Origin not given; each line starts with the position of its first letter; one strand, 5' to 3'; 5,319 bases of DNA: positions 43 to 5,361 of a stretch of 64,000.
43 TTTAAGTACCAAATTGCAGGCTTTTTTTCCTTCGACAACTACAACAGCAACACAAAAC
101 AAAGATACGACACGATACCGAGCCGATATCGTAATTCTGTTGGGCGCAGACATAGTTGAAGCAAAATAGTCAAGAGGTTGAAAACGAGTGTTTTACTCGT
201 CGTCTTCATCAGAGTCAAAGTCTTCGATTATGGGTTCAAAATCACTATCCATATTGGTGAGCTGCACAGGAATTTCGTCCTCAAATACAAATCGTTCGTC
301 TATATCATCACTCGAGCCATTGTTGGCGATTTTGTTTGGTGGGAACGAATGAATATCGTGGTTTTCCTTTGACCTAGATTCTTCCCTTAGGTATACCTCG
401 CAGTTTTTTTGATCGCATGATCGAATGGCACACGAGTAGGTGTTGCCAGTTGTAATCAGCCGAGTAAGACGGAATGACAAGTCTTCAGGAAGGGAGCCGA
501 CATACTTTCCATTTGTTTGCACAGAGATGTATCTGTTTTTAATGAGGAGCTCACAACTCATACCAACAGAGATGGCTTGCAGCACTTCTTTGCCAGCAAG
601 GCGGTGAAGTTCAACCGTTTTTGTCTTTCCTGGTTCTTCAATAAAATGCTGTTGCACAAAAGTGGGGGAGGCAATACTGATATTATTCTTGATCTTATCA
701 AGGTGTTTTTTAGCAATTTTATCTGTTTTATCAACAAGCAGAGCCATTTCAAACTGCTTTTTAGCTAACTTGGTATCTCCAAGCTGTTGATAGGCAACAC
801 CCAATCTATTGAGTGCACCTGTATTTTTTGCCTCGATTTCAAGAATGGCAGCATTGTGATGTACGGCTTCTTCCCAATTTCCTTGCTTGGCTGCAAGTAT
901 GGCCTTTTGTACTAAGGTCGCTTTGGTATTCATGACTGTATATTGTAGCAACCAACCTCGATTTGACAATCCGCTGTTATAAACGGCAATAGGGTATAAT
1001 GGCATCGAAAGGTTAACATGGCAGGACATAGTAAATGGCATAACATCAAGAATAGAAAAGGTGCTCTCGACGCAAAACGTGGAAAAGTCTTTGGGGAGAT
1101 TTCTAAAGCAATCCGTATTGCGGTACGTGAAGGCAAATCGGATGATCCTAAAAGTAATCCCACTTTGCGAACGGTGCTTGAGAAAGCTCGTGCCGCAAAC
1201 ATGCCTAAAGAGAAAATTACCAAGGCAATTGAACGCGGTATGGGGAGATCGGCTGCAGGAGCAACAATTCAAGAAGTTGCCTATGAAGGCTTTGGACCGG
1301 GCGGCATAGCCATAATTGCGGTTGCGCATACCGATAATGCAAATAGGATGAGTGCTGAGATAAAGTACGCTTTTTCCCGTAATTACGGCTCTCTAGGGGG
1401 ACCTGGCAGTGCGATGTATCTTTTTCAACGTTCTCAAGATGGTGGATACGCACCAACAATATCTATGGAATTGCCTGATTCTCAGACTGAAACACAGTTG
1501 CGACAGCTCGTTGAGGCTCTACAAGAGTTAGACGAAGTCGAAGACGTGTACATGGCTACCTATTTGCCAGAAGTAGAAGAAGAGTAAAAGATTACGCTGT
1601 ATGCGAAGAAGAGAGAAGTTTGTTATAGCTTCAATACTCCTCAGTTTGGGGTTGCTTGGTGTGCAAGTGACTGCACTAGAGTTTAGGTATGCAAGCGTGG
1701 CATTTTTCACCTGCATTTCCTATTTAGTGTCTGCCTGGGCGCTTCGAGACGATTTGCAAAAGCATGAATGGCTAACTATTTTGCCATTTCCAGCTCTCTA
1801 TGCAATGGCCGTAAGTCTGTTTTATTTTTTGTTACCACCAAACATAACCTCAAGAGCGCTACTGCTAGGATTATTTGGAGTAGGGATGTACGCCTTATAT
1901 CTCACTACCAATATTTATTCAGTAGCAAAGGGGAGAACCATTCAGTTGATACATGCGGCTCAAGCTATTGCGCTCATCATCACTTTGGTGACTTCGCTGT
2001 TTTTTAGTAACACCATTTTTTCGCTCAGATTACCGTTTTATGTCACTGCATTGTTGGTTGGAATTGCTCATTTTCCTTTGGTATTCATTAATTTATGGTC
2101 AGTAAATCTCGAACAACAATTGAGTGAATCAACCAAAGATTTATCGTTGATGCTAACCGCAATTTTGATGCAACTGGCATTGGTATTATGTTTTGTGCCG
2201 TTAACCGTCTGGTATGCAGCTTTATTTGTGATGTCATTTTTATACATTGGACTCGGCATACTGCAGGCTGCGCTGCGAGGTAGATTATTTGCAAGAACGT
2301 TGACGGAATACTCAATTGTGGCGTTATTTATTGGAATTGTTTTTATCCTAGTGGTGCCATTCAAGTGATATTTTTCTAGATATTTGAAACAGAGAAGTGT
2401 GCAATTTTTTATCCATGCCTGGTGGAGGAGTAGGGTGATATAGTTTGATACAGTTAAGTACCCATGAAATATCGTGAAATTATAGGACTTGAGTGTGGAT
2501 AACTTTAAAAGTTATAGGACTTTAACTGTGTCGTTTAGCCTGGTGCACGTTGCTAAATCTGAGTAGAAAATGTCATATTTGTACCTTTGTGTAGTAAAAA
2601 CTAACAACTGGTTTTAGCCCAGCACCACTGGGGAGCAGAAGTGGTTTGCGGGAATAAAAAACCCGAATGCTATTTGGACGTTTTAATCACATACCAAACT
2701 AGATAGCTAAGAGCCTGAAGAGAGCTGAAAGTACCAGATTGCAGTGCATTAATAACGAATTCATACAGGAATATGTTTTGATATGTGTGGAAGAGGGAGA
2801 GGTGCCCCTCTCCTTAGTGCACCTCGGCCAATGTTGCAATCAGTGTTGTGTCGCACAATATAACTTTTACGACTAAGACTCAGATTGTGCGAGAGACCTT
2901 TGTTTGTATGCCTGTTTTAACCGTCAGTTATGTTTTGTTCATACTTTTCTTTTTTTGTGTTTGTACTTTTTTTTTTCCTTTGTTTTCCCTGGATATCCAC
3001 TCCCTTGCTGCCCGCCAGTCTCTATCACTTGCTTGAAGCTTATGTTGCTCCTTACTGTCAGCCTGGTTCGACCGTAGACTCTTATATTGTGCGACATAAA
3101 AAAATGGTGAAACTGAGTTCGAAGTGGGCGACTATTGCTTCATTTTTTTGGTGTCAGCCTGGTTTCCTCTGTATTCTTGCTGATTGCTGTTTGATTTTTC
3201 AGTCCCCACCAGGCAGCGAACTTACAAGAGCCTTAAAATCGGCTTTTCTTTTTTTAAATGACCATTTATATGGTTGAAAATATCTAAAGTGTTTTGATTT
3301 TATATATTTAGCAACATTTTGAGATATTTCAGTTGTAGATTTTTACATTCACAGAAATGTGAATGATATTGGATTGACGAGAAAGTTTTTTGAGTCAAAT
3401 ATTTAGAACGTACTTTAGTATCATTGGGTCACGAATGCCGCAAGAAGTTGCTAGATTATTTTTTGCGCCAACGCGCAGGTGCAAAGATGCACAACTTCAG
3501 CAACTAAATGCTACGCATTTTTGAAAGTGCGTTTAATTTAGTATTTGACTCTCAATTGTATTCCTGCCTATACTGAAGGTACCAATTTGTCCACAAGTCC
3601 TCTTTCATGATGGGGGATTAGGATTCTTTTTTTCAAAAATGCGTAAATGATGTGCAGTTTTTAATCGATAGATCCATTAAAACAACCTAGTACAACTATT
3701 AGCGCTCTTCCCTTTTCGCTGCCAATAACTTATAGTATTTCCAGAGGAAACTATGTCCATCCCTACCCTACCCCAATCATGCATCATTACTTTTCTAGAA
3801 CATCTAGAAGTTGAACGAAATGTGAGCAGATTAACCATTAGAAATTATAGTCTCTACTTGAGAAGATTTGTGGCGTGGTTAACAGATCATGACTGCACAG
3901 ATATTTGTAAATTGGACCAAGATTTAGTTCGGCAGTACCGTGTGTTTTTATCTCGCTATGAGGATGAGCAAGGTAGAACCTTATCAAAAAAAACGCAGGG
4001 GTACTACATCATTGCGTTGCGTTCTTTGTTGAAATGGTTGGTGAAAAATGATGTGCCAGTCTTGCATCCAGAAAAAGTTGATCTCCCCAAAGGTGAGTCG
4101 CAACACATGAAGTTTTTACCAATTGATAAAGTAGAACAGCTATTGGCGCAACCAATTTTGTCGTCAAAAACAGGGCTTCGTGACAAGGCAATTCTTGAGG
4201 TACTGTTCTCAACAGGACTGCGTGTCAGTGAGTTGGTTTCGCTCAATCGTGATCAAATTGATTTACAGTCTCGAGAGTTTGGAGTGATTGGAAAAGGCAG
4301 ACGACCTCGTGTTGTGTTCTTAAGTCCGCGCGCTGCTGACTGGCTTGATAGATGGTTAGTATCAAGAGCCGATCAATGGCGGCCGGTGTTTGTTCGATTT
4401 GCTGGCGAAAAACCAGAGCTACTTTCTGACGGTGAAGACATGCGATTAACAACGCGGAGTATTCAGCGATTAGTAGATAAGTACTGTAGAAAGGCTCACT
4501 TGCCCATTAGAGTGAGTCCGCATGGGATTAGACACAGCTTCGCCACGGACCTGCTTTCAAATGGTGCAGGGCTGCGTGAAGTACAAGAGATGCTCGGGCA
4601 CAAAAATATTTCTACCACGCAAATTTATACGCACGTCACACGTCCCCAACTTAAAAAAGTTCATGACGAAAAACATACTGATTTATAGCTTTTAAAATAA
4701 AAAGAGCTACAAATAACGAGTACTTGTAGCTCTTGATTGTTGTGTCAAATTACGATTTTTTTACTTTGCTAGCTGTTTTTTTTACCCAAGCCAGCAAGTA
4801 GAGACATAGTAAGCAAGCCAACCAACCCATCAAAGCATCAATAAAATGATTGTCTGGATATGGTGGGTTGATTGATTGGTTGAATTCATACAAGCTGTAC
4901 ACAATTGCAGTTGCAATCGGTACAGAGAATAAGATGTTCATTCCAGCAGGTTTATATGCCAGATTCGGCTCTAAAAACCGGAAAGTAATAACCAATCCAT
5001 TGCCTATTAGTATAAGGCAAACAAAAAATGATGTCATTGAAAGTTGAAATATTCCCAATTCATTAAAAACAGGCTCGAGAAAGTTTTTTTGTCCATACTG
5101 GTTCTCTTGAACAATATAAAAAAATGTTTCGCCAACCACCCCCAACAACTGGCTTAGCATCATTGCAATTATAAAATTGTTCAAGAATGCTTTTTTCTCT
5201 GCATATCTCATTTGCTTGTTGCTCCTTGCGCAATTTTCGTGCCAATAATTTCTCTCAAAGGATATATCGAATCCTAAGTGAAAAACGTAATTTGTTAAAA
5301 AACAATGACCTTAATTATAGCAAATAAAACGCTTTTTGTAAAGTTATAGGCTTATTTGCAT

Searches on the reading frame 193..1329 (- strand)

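Call 76: search_protein_families(library=pfam, proteins=[window:193-1329:-], max_evalue=0.001)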
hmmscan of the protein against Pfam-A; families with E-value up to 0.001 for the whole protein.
window:193-1329:- (378 aa): 4 families
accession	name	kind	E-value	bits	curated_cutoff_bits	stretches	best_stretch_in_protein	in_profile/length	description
PF00515.34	TPR_1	-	5.6e-08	32.7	27.8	1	172-202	3-33/34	Tetratricopeptide repeat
PF07719.23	TPR_2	-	1e-06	28.9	27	0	172-202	3-33/34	Tetratricopeptide repeat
PF13424.12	TPR_12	-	3.7e-05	24.3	30.1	1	137-197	4-72/77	Tetratricopeptide repeat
PF14559.12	TPR_19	-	0.00041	21.1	25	1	147-203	2-58/68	Tetratricopeptide repeat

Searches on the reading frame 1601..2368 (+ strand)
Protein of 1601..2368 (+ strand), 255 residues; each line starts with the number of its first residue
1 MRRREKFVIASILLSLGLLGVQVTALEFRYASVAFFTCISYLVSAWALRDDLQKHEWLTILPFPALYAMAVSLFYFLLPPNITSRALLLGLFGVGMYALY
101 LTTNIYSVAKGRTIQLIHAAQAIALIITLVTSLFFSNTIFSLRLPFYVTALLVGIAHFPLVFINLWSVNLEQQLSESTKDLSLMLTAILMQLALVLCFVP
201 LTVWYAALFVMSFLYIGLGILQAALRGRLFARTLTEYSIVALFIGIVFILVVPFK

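Call 76: search_protein_families(library=pfam, proteins=[window:1601-2368:+], max_evalue=0.001)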
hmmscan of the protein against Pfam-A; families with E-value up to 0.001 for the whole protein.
window:1601-2368:+ (255 aa): 1 family
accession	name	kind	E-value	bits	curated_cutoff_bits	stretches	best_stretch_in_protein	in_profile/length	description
PF18900.5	DUF5656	-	5.3e-06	26.4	23.3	1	63-249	61-239/242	Protein of unknown function (DUF5656)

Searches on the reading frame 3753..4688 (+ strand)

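Call 76: search_protein_families(library=pfam, proteins=[window:3753-4688:+], max_evalue=0.001)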
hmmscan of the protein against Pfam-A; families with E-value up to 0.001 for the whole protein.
window:3753-4688:+ (311 aa): 4 families
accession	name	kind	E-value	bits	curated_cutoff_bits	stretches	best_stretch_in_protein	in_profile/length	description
PF00589.27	Phage_integrase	-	9.7e-40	136.6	27.1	1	121-296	2-169/172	Phage integrase family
PF02899.23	Phage_int_SAM_1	-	1e-13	51.8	22.3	1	12-98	2-81/83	Phage integrase, N-terminal SAM-like domain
PF13495.12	Phage_int_SAM_4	-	4.5e-07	30.6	27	0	11-47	46-82/85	Phage integrase, N-terminal SAM-like domain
PF13102.12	Phage_int_SAM_5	-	4.4e-06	27.4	22.3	1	21-101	14-87/98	Phage integrase SAM-like domain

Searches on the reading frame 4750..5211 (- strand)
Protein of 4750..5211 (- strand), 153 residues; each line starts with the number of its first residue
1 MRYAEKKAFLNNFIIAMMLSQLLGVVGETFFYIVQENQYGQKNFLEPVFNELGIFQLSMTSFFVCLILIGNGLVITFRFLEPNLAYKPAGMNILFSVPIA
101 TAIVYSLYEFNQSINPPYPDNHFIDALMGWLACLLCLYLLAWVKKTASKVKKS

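Call 76: search_protein_families(library=pfam, proteins=[window:4750-5211:-], max_evalue=0.001)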
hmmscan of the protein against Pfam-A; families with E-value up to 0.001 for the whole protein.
window:4750-5211:- (153 aa): 1 family
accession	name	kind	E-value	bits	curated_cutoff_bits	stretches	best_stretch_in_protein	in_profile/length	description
PF10192.15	GPR180-TMEM145_TM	-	7.5e-06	26.1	23.7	1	12-142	31-155/224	GPR180/TMEM145, transmembrane domain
